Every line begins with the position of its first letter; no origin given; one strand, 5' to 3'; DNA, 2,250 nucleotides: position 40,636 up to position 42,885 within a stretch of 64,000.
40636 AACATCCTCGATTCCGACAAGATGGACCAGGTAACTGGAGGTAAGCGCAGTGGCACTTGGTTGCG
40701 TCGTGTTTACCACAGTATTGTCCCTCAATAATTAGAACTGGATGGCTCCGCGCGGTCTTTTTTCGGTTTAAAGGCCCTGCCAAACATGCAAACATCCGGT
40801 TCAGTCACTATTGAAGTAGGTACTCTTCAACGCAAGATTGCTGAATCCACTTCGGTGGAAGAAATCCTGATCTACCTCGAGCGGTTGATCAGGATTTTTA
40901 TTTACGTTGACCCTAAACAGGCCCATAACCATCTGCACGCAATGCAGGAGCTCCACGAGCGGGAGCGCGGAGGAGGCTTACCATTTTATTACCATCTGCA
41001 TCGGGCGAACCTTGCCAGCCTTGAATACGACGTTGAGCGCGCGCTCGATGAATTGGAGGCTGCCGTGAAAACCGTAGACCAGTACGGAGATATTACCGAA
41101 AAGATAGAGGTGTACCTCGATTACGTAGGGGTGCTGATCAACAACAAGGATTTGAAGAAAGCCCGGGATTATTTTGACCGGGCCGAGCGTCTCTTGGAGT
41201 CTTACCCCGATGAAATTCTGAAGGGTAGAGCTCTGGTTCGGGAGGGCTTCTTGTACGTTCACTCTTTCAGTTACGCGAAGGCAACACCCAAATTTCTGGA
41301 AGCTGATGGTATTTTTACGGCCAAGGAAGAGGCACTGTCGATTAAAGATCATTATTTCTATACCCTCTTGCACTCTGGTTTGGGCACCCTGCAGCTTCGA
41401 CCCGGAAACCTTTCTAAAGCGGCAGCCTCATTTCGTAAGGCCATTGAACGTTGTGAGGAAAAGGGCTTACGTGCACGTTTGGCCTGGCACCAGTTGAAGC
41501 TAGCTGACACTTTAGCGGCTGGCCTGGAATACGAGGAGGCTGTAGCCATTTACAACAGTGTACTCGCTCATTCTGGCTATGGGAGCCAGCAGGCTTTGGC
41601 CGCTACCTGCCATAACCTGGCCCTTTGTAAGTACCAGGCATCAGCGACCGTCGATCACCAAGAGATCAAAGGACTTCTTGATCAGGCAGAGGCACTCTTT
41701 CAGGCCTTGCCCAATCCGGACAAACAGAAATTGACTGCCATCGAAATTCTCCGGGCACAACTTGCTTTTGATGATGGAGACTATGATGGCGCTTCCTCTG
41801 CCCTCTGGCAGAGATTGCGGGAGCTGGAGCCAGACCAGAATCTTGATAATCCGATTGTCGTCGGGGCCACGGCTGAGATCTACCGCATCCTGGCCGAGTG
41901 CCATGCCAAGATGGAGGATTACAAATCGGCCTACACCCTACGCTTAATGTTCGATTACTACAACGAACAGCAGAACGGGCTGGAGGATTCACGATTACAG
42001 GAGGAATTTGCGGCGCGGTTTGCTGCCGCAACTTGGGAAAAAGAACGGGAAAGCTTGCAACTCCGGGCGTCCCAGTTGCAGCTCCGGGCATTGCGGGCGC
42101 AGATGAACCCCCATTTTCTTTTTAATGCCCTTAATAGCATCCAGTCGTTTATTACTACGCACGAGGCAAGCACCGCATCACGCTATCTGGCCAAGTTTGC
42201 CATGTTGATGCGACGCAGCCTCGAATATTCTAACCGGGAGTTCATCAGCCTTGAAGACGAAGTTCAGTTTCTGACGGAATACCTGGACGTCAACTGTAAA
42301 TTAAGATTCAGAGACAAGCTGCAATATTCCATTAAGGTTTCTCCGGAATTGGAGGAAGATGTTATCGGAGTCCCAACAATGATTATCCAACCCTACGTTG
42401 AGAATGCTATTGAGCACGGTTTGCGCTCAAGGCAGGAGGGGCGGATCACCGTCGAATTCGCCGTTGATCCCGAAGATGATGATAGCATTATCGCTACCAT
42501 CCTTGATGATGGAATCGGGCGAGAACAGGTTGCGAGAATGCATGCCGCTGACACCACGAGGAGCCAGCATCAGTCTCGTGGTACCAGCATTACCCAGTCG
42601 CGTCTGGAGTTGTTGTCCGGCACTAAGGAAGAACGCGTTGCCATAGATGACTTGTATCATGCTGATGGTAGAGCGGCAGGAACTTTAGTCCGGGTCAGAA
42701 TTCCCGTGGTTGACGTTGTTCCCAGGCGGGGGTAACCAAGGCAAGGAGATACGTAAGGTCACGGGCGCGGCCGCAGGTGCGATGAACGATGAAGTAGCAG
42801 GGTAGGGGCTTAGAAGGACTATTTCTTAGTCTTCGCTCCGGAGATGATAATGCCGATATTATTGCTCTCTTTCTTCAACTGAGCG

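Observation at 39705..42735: ComCDE-like three-gene module in Bacteroidota: LytTR regulator, hidden GG-leader peptide and soluble TPR histidine kinase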

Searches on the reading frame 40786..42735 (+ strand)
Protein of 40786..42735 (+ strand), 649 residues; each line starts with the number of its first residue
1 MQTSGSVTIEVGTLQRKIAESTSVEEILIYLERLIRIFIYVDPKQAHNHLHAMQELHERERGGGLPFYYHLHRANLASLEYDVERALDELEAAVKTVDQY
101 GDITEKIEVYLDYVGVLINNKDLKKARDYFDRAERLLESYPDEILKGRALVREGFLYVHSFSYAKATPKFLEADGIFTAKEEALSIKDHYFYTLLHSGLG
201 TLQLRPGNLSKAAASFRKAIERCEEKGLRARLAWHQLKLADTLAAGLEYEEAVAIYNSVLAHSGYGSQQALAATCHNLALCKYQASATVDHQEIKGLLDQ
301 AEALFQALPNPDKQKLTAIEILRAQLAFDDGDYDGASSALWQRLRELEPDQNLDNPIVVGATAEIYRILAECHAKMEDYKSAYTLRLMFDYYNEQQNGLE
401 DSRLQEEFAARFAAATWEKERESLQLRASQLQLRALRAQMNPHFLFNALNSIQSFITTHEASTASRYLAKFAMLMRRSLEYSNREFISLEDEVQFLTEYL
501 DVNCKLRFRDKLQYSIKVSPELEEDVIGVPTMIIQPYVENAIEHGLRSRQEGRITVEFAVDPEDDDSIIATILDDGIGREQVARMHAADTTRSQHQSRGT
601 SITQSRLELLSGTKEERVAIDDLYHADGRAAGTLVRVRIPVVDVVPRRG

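Call 3: search_protein_families(library=pfam, proteins=[window:40786-42735:+], max_evalue=0.01)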
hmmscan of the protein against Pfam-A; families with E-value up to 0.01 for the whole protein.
window:40786-42735:+ (649 aa): 11 families
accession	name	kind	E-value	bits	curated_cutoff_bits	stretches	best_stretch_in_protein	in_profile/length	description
PF06580.19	His_kinase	-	7.9e-22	77.8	25.2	1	432-512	2-81/81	Histidine kinase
PF10602.15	RPN7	-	1.1e-10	42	29.6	1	82-196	51-161/174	26S proteasome subunit RPN7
PF13424.12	TPR_12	-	8e-09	36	30.1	0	187-225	39-77/77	Tetratricopeptide repeat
PF02518.31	HATPase_c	-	1.7e-05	25.6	26.4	1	533-641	9-109/111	Histidine kinase-, DNA gyrase B-, and HSP90-like ATPase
PF13428.12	TPR_14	-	4.1e-05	24.3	23.5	0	108-141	2-35/44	Tetratricopeptide repeat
PF25058.1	ARM_TT21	-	4.9e-05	23.8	27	0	68-142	8-92/155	Tetratricopeptide repeat protein 21 ARM repeat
PF07719.23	TPR_2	-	0.00019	21.7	27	0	117-136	11-30/34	Tetratricopeptide repeat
PF17874.7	TPR_MalT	-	0.00026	20.8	45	0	182-346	68-231/336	MalT-like TPR region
PF13432.12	TPR_16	-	0.00035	21.4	32.7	0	323-379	3-47/65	Tetratricopeptide repeat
PF14938.12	SNAP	-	0.0006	19.8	25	0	207-263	129-185/282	Soluble NSF attachment protein, SNAP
PF13581.12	HATPase_c_2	-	0.0057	17.1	27.4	0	538-589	40-88/127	Histidine kinase-like ATPase domain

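Call 4: search_protein_families(library=ncbifam, proteins=[window:40786-42735:+], max_evalue=1)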
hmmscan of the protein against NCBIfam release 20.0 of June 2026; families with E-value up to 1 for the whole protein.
window:40786-42735:+ (649 aa): 2 families
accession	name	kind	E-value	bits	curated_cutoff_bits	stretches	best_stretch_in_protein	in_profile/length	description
TIGR01925.2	spIIAB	equivalog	0.0015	18.4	135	1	533-597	41-103/137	anti-sigma F factor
TIGR02914.1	EpsI_fam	equivalog_domain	0.036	13.5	42.8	1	381-476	40-129/174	exosortase C-terminal domain/associated protein EpsI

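Call 5: find_homologous_proteins(query=window:40786-42735:+, max_evalue=0.00001)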
Query window:40786-42735:+ (649 aa): 826 proteins with E <= 0.00001 among 8000 candidates; the best 120 are listed.
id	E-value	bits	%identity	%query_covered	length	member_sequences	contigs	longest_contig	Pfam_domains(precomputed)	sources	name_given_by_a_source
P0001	0.0e+0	1435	100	100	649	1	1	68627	PF10602.16,PF13424.13,PF02518.32,PF06580.20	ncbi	-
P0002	0.0e+0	1252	89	96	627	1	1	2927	PF10602.16,PF25058.2,PF17874.8,PF06580.20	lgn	-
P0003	0.0e+0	1136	80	99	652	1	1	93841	PF10602.16,PF13424.13,PF06580.20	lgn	-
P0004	0.0e+0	1133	79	100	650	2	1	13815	PF10602.16,PF17874.8,PF13424.13,PF06580.20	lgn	-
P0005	2.9e-284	962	69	98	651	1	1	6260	PF14559.13,PF13424.13,PF06580.20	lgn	-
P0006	1.8e-278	943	68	100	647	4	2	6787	PF10602.16,PF13424.13,PF13432.13,PF06580.20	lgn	-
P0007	4.5e-278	942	67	98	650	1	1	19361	PF10602.16,PF13424.13,PF06580.20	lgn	-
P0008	1.1e-276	937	67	99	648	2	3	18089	PF10602.16,PF14559.13,PF13424.13,PF02518.32,PF06580.20,PF07719.24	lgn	-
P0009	2.4e-274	930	66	100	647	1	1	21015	PF10602.16,PF14559.13,PF25058.2,PF13424.13,PF06580.20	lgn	-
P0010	1.9e-273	927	66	100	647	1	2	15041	PF14559.13,PF13424.13,PF06580.20,PF07719.24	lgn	-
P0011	2.3e-267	907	66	98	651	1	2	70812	PF14559.13,PF13424.13,PF02518.32,PF06580.20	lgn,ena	-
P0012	3.7e-267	906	64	100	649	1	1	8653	PF14559.13,PF13424.13,PF13428.13,PF06580.20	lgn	-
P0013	3.4e-258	876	63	100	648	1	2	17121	PF14559.13,PF00515.35,PF13424.13,PF02518.32,PF13432.13,PF13428.13,PF06580.20,PF13181.13,PF07719.24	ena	-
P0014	4.6e-253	859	63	100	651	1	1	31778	PF10602.16,PF25058.2,PF13424.13,PF06580.20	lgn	-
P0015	8.6e-225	766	57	99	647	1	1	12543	PF13424.13,PF06580.20,PF13181.13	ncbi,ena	-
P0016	7.8e-224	763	57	99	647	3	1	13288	PF10602.16,PF13424.13,PF06580.20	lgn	-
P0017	7.7e-221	753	56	99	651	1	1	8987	PF10602.16,PF13424.13,PF06580.20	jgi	-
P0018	3.1e-207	708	55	95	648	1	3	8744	PF00515.35,PF13424.13,PF02518.32,PF06580.20,PF07719.24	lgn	-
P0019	3.2e-207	708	53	98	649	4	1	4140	PF13424.13,PF02518.32,PF06580.20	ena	-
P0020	9.5e-207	706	53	100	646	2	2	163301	PF14559.13,PF17874.8,PF00515.35,PF13424.13,PF02518.32,PF06580.20,PF13181.13,PF07719.24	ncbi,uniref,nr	ncbi:histidine kinase [Neolewinella lacunae]|uniref:Histidine kinase n=1 Tax=Neolewinella lacunae Ta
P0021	2.3e-204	699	53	100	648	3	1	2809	PF00515.35,PF13424.13,PF06580.20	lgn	-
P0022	3.4e-203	695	53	100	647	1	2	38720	PF13424.13,PF02518.32,PF13428.13,PF06580.20,PF07719.24,PF13174.13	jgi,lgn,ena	-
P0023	7.6e-203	693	55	94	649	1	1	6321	PF10602.16,PF00515.35,PF13424.13,PF02518.32,PF06580.20,PF07719.24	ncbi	-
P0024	3.6e-202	691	54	98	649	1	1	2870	PF10602.16,PF00515.35,PF13424.13,PF02518.32,PF06580.20,PF07719.24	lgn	-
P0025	4.7e-202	691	52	100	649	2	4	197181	PF10602.16,PF13424.13,PF02518.32,PF06580.20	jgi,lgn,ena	-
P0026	1.4e-200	686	53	98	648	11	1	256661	PF10602.16,PF00515.35,PF13424.13,PF06580.20,PF07719.24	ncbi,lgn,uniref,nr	ncbi:tetratricopeptide repeat-containing sensor histidine kinase [Neolewinella persica]|uniref:tetra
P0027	1.5e-200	686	53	100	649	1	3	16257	PF13424.13,PF02518.32,PF06580.20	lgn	-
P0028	3.5e-199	681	51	100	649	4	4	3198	PF13424.13,PF06580.20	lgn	-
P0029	5.9e-199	681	52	100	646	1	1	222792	PF10602.16,PF13424.13,PF06580.20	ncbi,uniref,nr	ncbi:sensor histidine kinase [Lewinella sp. W8]|uniref:sensor histidine kinase n=1 Tax=Lewinella sp.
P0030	9.1e-199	680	52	100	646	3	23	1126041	PF10602.16,PF13424.13,PF06580.20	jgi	jgi:tetratricopeptide (TPR) repeat protein/two-component sensor histidine kinase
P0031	1.2e-198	680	54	98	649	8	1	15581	PF13424.13,PF02518.32,PF06580.20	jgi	jgi:hypothetical protein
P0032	1.5e-198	679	55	95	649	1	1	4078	PF13424.13,PF02518.32,PF06580.20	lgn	-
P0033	7.8e-198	677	53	98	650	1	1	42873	PF13424.13,PF06580.20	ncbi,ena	-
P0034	2.2e-197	675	53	100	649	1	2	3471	PF13424.13,PF02518.32,PF06580.20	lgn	-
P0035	1.8e-196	672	51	100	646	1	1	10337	PF10602.16,PF13424.13,PF06580.20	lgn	-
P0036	2.7e-196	672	53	100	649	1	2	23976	PF13424.13,PF06580.20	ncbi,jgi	-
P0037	2.0e-194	666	53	95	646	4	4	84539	PF13424.13,PF02518.32,PF06580.20,PF13181.13,PF13374.13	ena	-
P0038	1.6e-193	663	52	100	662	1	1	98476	PF13424.13,PF06580.20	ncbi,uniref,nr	ncbi:hypothetical protein FUA23_16045 [Neolewinella aurantiaca]|uniref:Signal transduction histidine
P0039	3.4e-193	662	53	100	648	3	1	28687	PF13424.13,PF06580.20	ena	-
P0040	1.0e-192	660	52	100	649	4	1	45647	PF13424.13,PF02518.32,PF06580.20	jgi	jgi:hypothetical protein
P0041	2.3e-192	659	50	99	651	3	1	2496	PF06580.20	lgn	-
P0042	2.6e-192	659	52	98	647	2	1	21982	PF00515.35,PF06580.20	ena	-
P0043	4.0e-192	658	54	95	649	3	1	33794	PF13424.13,PF06580.20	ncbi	-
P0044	2.5e-189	649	53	96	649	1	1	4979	PF06580.20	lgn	-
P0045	3.3e-189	648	52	98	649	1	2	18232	PF06580.20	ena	-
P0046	4.8e-186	638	52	94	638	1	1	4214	PF13424.13,PF02518.32,PF06580.20,PF13174.13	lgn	-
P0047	2.1e-184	633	49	99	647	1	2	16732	PF10602.16,PF00515.35,PF13424.13,PF06580.20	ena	-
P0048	3.3e-182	625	51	95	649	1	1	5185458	PF10602.16,PF13424.13,PF06580.20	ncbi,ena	-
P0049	6.5e-178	611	59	77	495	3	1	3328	PF14559.13,PF00515.35,PF13424.13,PF13432.13,PF13428.13,PF06580.20,PF13181.13,PF07719.24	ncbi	ncbi:MAG: histidine kinase, partial [Bacteroidota bacterium]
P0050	1.7e-176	606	57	79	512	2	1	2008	PF13424.13,PF06580.20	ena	-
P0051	5.2e-170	585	49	99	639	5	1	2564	PF06580.20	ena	-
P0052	3.3e-167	576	47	95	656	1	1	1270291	PF00515.35,PF13424.13,PF13432.13,PF13428.13,PF06580.20,PF13181.13,PF07719.24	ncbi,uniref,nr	ncbi:histidine kinase [Lewinella sp. IMCC34183]|uniref:tetratricopeptide repeat-containing sensor hi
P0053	1.0e-165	571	49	90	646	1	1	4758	PF14559.13,PF00515.35,PF13424.13,PF13432.13,PF13428.13,PF06580.20,PF13181.13,PF07719.24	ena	-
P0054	1.5e-165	570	50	90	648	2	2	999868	PF00515.35,PF13424.13,PF13432.13,PF06580.20,PF13181.13,PF07719.24,PF13374.13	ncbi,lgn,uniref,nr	ncbi:Tfp pilus assembly protein PilF/anti-sigma regulatory factor (Ser/Thr protein kinase) [Lewinell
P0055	3.9e-165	569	47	97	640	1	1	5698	PF00515.35,PF13424.13,PF02518.32,PF06580.20,PF13181.13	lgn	-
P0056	1.2e-164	567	50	90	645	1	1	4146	PF00515.35,PF13424.13,PF13176.13,PF13432.13,PF06580.20,PF13181.13,PF07719.24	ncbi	-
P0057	2.3e-164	566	47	98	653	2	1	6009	PF17874.8,PF13424.13,PF02518.32,PF06580.20,PF13181.13,PF07719.24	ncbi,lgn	-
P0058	7.8e-164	565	48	95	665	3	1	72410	PF17874.8,PF00515.35,PF13424.13,PF02518.32,PF06580.20,PF07719.24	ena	-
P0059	3.9e-163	562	45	98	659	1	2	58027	PF10602.16,PF00515.35,PF13424.13,PF13428.13,PF06580.20,PF13181.13,PF07719.24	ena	-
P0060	7.3e-163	561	46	95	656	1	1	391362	PF17874.8,PF00515.35,PF13424.13,PF13176.13,PF13428.13,PF06580.20,PF13181.13,PF07719.24,PF13174.13,PF13374.13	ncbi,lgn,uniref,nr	ncbi:tetratricopeptide (TPR) repeat protein/two-component sensor histidine kinase [Lewinella aquimar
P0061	4.9e-162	559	47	95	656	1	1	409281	PF00515.35,PF13424.13,PF06580.20,PF13181.13,PF07719.24,PF13374.13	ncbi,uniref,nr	ncbi:histidine kinase [Lewinella sp. JB7]|uniref:histidine kinase n=1 Tax=Lewinella sp. JB7 TaxID=29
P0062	9.6e-162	558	47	96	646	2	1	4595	PF00515.35,PF13424.13,PF13176.13,PF02518.32,PF06580.20,PF13181.13,PF07719.24,PF13174.13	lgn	-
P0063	1.5e-161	557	48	94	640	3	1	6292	PF13424.13,PF02518.32,PF06580.20,PF07719.24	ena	-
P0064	4.1e-161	556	49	89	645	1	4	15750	PF00515.35,PF13424.13,PF13176.13,PF02518.32,PF13432.13,PF06580.20,PF13181.13,PF07719.24,PF13374.13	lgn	-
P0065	4.4e-161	556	48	94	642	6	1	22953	PF00515.35,PF13424.13,PF13428.13,PF06580.20,PF07719.24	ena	-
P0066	2.1e-160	553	45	98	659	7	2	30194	PF10602.16,PF00515.35,PF13424.13,PF06580.20,PF13181.13,PF07719.24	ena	-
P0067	7.8e-160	551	47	97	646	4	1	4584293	PF00515.35,PF13424.13,PF06580.20,PF13181.13,PF07719.24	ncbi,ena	-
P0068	9.1e-159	548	46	96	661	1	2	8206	PF00515.35,PF13424.13,PF06580.20,PF13181.13,PF07719.24,PF13374.13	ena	-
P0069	9.1e-157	541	46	95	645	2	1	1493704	PF00515.35,PF13424.13,PF02518.32,PF13428.13,PF06580.20,PF07719.24,PF13374.13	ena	-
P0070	1.1e-155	538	43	98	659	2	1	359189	PF17874.8,PF00515.35,PF13424.13,PF02518.32,PF13428.13,PF06580.20,PF13181.13,PF07719.24,PF13374.13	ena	-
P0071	7.5e-155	535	46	95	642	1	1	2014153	PF00515.35,PF13424.13,PF02518.32,PF06580.20,PF07719.24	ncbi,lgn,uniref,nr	ncbi:hypothetical protein LEM8419_00586 [Neolewinella maritima]|uniref:Signal transduction histidine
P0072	5.6e-153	529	48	89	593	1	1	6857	PF00515.35,PF13424.13,PF06580.20,PF13181.13,PF07719.24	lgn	-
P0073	9.8e-153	528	43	98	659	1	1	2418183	PF00515.35,PF13424.13,PF06580.20,PF13181.13,PF07719.24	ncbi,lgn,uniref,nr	ncbi:tetratricopeptide repeat protein [Neolewinella xylanilytica]|uniref:Tetratricopeptide repeat pr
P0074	6.2e-149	515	45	95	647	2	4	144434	PF00515.35,PF13424.13,PF06580.20,PF07719.24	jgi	jgi:tetratricopeptide (TPR) repeat protein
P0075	1.6e-148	514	46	94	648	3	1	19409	PF10602.16,PF17874.8,PF00515.35,PF13424.13,PF13432.13,PF13428.13,PF06580.20,PF13181.13,PF07719.24,PF13174.13,PF13374.13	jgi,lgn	jgi:tetratricopeptide (TPR) repeat protein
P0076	4.0e-148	513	43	99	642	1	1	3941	PF10602.16,PF13176.13,PF13428.13,PF14559.13,PF17874.8,PF00515.35,PF13424.13,PF13432.13,PF06580.20,PF13181.13,PF07719.24,PF13174.13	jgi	-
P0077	7.5e-148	512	47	89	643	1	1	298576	PF00515.35,PF13424.13,PF06580.20,PF13181.13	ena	-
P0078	1.5e-147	511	46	95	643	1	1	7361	PF10602.16,PF25058.2,PF13176.13,PF24885.2,PF13428.13,PF14559.13,PF17874.8,PF00515.35,PF13424.13,PF13432.13,PF06580.20,PF13181.13,PF07719.24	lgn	-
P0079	2.3e-147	510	47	91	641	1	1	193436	PF13424.13,PF06580.20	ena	-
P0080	6.5e-144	499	48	70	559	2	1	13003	PF13424.13,PF06580.20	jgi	-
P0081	3.7e-143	496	43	98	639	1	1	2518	PF10602.16,PF13176.13,PF13428.13,PF13374.13,PF14559.13,PF17874.8,PF00515.35,PF13424.13,PF13432.13,PF06580.20,PF13181.13,PF07719.24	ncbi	ncbi:MAG: tetratricopeptide repeat protein [Bacteroidota bacterium]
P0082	3.1e-141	490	43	95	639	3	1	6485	PF10602.16,PF13431.13,PF25058.2,PF13176.13,PF13428.13,PF13374.13,PF14559.13,PF17874.8,PF00515.35,PF13424.13,PF13432.13,PF06580.20,PF13181.13,PF07719.24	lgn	-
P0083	1.4e-140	488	42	96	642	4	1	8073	PF10602.16,PF00515.35,PF13424.13,PF13176.13,PF06580.20,PF13181.13,PF07719.24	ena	-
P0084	2.0e-139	484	44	95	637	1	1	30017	PF00515.35,PF13424.13,PF06580.20,PF07719.24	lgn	-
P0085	4.9e-139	483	43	96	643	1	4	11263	PF10602.16,PF25058.2,PF13176.13,PF13428.13,PF13374.13,PF14559.13,PF17874.8,PF00515.35,PF12895.14,PF13424.13,PF13432.13,PF06580.20,PF13181.13,PF07719.24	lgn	-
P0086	3.0e-138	480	44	95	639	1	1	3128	PF10602.16,PF13176.13,PF13428.13,PF13374.13,PF14559.13,PF17874.8,PF00515.35,PF12895.14,PF13424.13,PF06580.20,PF13181.13,PF07719.24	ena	-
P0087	7.5e-138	479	43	95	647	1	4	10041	PF10602.16,PF13176.13,PF13428.13,PF13374.13,PF14559.13,PF17874.8,PF00515.35,PF13424.13,PF13432.13,PF06580.20,PF13181.13,PF07719.24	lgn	-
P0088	1.3e-137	478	43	95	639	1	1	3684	PF10602.16,PF13431.13,PF13176.13,PF13428.13,PF13374.13,PF14559.13,PF17874.8,PF00515.35,PF12895.14,PF13424.13,PF06580.20,PF13181.13,PF07719.24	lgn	-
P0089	2.1e-137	477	43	95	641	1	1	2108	PF10602.16,PF14559.13,PF17874.8,PF00515.35,PF13424.13,PF13428.13,PF06580.20,PF13181.13,PF07719.24,PF13374.13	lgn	-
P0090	3.7e-137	477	41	99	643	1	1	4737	PF10602.16,PF13431.13,PF25058.2,PF13176.13,PF13428.13,PF13374.13,PF14559.13,PF17874.8,PF00515.35,PF12895.14,PF13424.13,PF13432.13,PF06580.20,PF13181.13,PF07719.24,PF13174.13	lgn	-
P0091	4.6e-135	470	43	95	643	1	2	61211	PF10602.16,PF25058.2,PF13176.13,PF13428.13,PF13374.13,PF14559.13,PF17874.8,PF00515.35,PF12895.14,PF13424.13,PF13432.13,PF06580.20,PF13181.13,PF07719.24,PF13174.13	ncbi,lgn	-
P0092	2.1e-134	467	42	97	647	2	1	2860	PF10602.16,PF17874.8,PF00515.35,PF13424.13,PF13432.13,PF06580.20,PF13181.13,PF07719.24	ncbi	-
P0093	2.8e-134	467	41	98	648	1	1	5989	PF10602.16,PF17874.8,PF00515.35,PF13424.13,PF13176.13,PF13432.13,PF13428.13,PF06580.20,PF13181.13,PF07719.24,PF13374.13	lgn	-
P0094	7.4e-132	459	41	97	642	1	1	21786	PF09976.16,PF00515.35,PF13424.13,PF14938.13,PF13432.13,PF06580.20,PF13181.13,PF07719.24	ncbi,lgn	ncbi:MAG: histidine kinase [Bacteroidota bacterium]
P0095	6.3e-129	449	42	95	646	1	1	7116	PF10602.16,PF13176.13,PF13428.13,PF13374.13,PF14559.13,PF17874.8,PF00515.35,PF13424.13,PF13432.13,PF06580.20,PF13181.13,PF07719.24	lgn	-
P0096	6.3e-129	449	40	98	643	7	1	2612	PF10602.16,PF00515.35,PF13424.13,PF14938.13,PF06580.20,PF13181.13,PF07719.24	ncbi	ncbi:MAG: histidine kinase [Bacteroidota bacterium]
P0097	6.8e-128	446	42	94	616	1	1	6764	PF13424.13,PF02518.32,PF06580.20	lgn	-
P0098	8.7e-128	446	38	98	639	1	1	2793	PF10602.16,PF17874.8,PF00515.35,PF13424.13,PF02518.32,PF14938.13,PF06580.20,PF13181.13,PF07719.24,PF13374.13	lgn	-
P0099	3.5e-126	440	40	97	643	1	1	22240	PF10602.16,PF09976.16,PF00515.35,PF13424.13,PF13176.13,PF14938.13,PF06580.20,PF13181.13,PF07719.24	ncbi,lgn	ncbi:MAG: histidine kinase [Bacteroidota bacterium]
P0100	5.6e-125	436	42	89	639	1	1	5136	PF14559.13,PF17874.8,PF00515.35,PF13424.13,PF02518.32,PF13432.13,PF13428.13,PF06580.20,PF13181.13,PF07719.24,PF13374.13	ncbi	-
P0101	1.7e-124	435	39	99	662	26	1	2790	PF10602.16,PF14559.13,PF00515.35,PF13424.13,PF13176.13,PF02518.32,PF13428.13,PF06580.20,PF13181.13,PF07719.24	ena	-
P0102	4.6e-124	433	38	98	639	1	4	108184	PF10602.16,PF13428.13,PF13374.13,PF14559.13,PF17874.8,PF00515.35,PF13424.13,PF02518.32,PF14938.13,PF13432.13,PF06580.20,PF13181.13,PF07719.24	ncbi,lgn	-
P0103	2.1e-123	431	37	99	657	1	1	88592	PF10602.16,PF17874.8,PF13424.13,PF02518.32,PF14938.13,PF06580.20,PF07719.24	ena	-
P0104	1.4e-122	428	38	100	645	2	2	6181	PF17874.8,PF00515.35,PF13424.13,PF02518.32,PF06580.20,PF07719.24,PF13374.13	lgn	-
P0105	7.5e-122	426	38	100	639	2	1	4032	PF10602.16,PF17874.8,PF00515.35,PF13424.13,PF13176.13,PF06580.20,PF13181.13,PF07719.24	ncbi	-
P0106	1.1e-121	425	37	95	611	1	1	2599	PF10602.16,PF17874.8,PF00515.35,PF13424.13,PF02518.32,PF13428.13,PF06580.20,PF13181.13,PF07719.24,PF13374.13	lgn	-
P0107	4.5e-121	423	37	99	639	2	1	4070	PF10602.16,PF13176.13,PF13428.13,PF13374.13,PF14559.13,PF17874.8,PF00515.35,PF13424.13,PF13432.13,PF06580.20,PF13181.13,PF07719.24,PF13174.13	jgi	jgi:tetratricopeptide (TPR) repeat protein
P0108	6.5e-121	423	38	97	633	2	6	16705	PF10602.16,PF13414.13,PF17874.8,PF00515.35,PF13424.13,PF13176.13,PF06580.20,PF13181.13,PF07719.24,PF13374.13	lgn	-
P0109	3.1e-120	421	38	99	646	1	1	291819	PF10602.16,PF13176.13,PF13428.13,PF13374.13,PF17874.8,PF00515.35,PF13424.13,PF02518.32,PF13432.13,PF06580.20,PF13181.13,PF07719.24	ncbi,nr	ncbi:MAG: histidine kinase [Saprospirales bacterium]|nr:histidine kinase [Saprospirales bacterium]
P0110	8.0e-120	419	43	89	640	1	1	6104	PF10602.16,PF17874.8,PF00515.35,PF13424.13,PF13176.13,PF02518.32,PF13432.13,PF06580.20,PF13181.13,PF07719.24,PF13374.13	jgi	jgi:tetratricopeptide (TPR) repeat protein/two-component sensor histidine kinase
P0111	1.3e-119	419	39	99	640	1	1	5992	PF10602.16,PF13176.13,PF13428.13,PF13374.13,PF17874.8,PF00515.35,PF13424.13,PF21033.5,PF02518.32,PF13432.13,PF06580.20,PF13181.13,PF07719.24,PF13174.13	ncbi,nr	ncbi:MAG: histidine kinase [Lewinella sp.]|nr:histidine kinase [Lewinella sp.]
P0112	1.5e-119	418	38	98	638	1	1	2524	PF10602.16,PF17874.8,PF00515.35,PF13424.13,PF13176.13,PF02518.32,PF14938.13,PF06580.20,PF13181.13,PF07719.24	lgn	-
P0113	4.0e-119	417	39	89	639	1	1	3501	PF10602.16,PF25058.2,PF13176.13,PF13428.13,PF13374.13,PF17874.8,PF00515.35,PF13424.13,PF02518.32,PF14938.13,PF13432.13,PF06580.20,PF13181.13,PF07719.24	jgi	jgi:two-component system, LytTR family, sensor kinase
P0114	5.5e-119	417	37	98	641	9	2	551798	PF10602.16,PF17874.8,PF00515.35,PF13424.13,PF14938.13,PF06580.20,PF13181.13,PF07719.24,PF13374.13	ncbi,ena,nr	ncbi:MAG: histidine kinase [Phaeodactylibacter sp.]|nr:histidine kinase [Phaeodactylibacter sp.] MCB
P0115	8.6e-119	416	40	89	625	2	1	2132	PF10602.16,PF17874.8,PF00515.35,PF13424.13,PF13176.13,PF02518.32,PF14938.13,PF06580.20,PF13181.13,PF07719.24,PF13374.13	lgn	-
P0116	1.6e-118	415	38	96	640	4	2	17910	PF10602.16,PF13176.13,PF13428.13,PF13374.13,PF14559.13,PF17874.8,PF00515.35,PF13424.13,PF02518.32,PF14938.13,PF13432.13,PF06580.20,PF13181.13,PF07719.24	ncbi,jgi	jgi:tetratricopeptide (TPR) repeat protein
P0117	5.8e-118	413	37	99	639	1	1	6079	PF10602.16,PF13176.13,PF13428.13,PF13374.13,PF17874.8,PF00515.35,PF13424.13,PF02518.32,PF13432.13,PF06580.20,PF13181.13,PF07719.24,PF13174.13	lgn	-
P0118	1.1e-117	412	36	98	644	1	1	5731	PF10602.16,PF00515.35,PF13424.13,PF06580.20,PF13181.13,PF07719.24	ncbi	ncbi:MAG: histidine kinase [Bacteroidota bacterium]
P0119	1.1e-117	412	38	97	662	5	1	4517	PF10602.16,PF25058.2,PF13176.13,PF13428.13,PF13374.13,PF17874.8,PF00515.35,PF13424.13,PF02518.32,PF06580.20,PF13181.13,PF07719.24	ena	-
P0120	1.3e-117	412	36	99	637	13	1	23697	PF17874.8,PF00515.35,PF13424.13,PF02518.32,PF13432.13,PF06580.20,PF13181.13,PF07719.24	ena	-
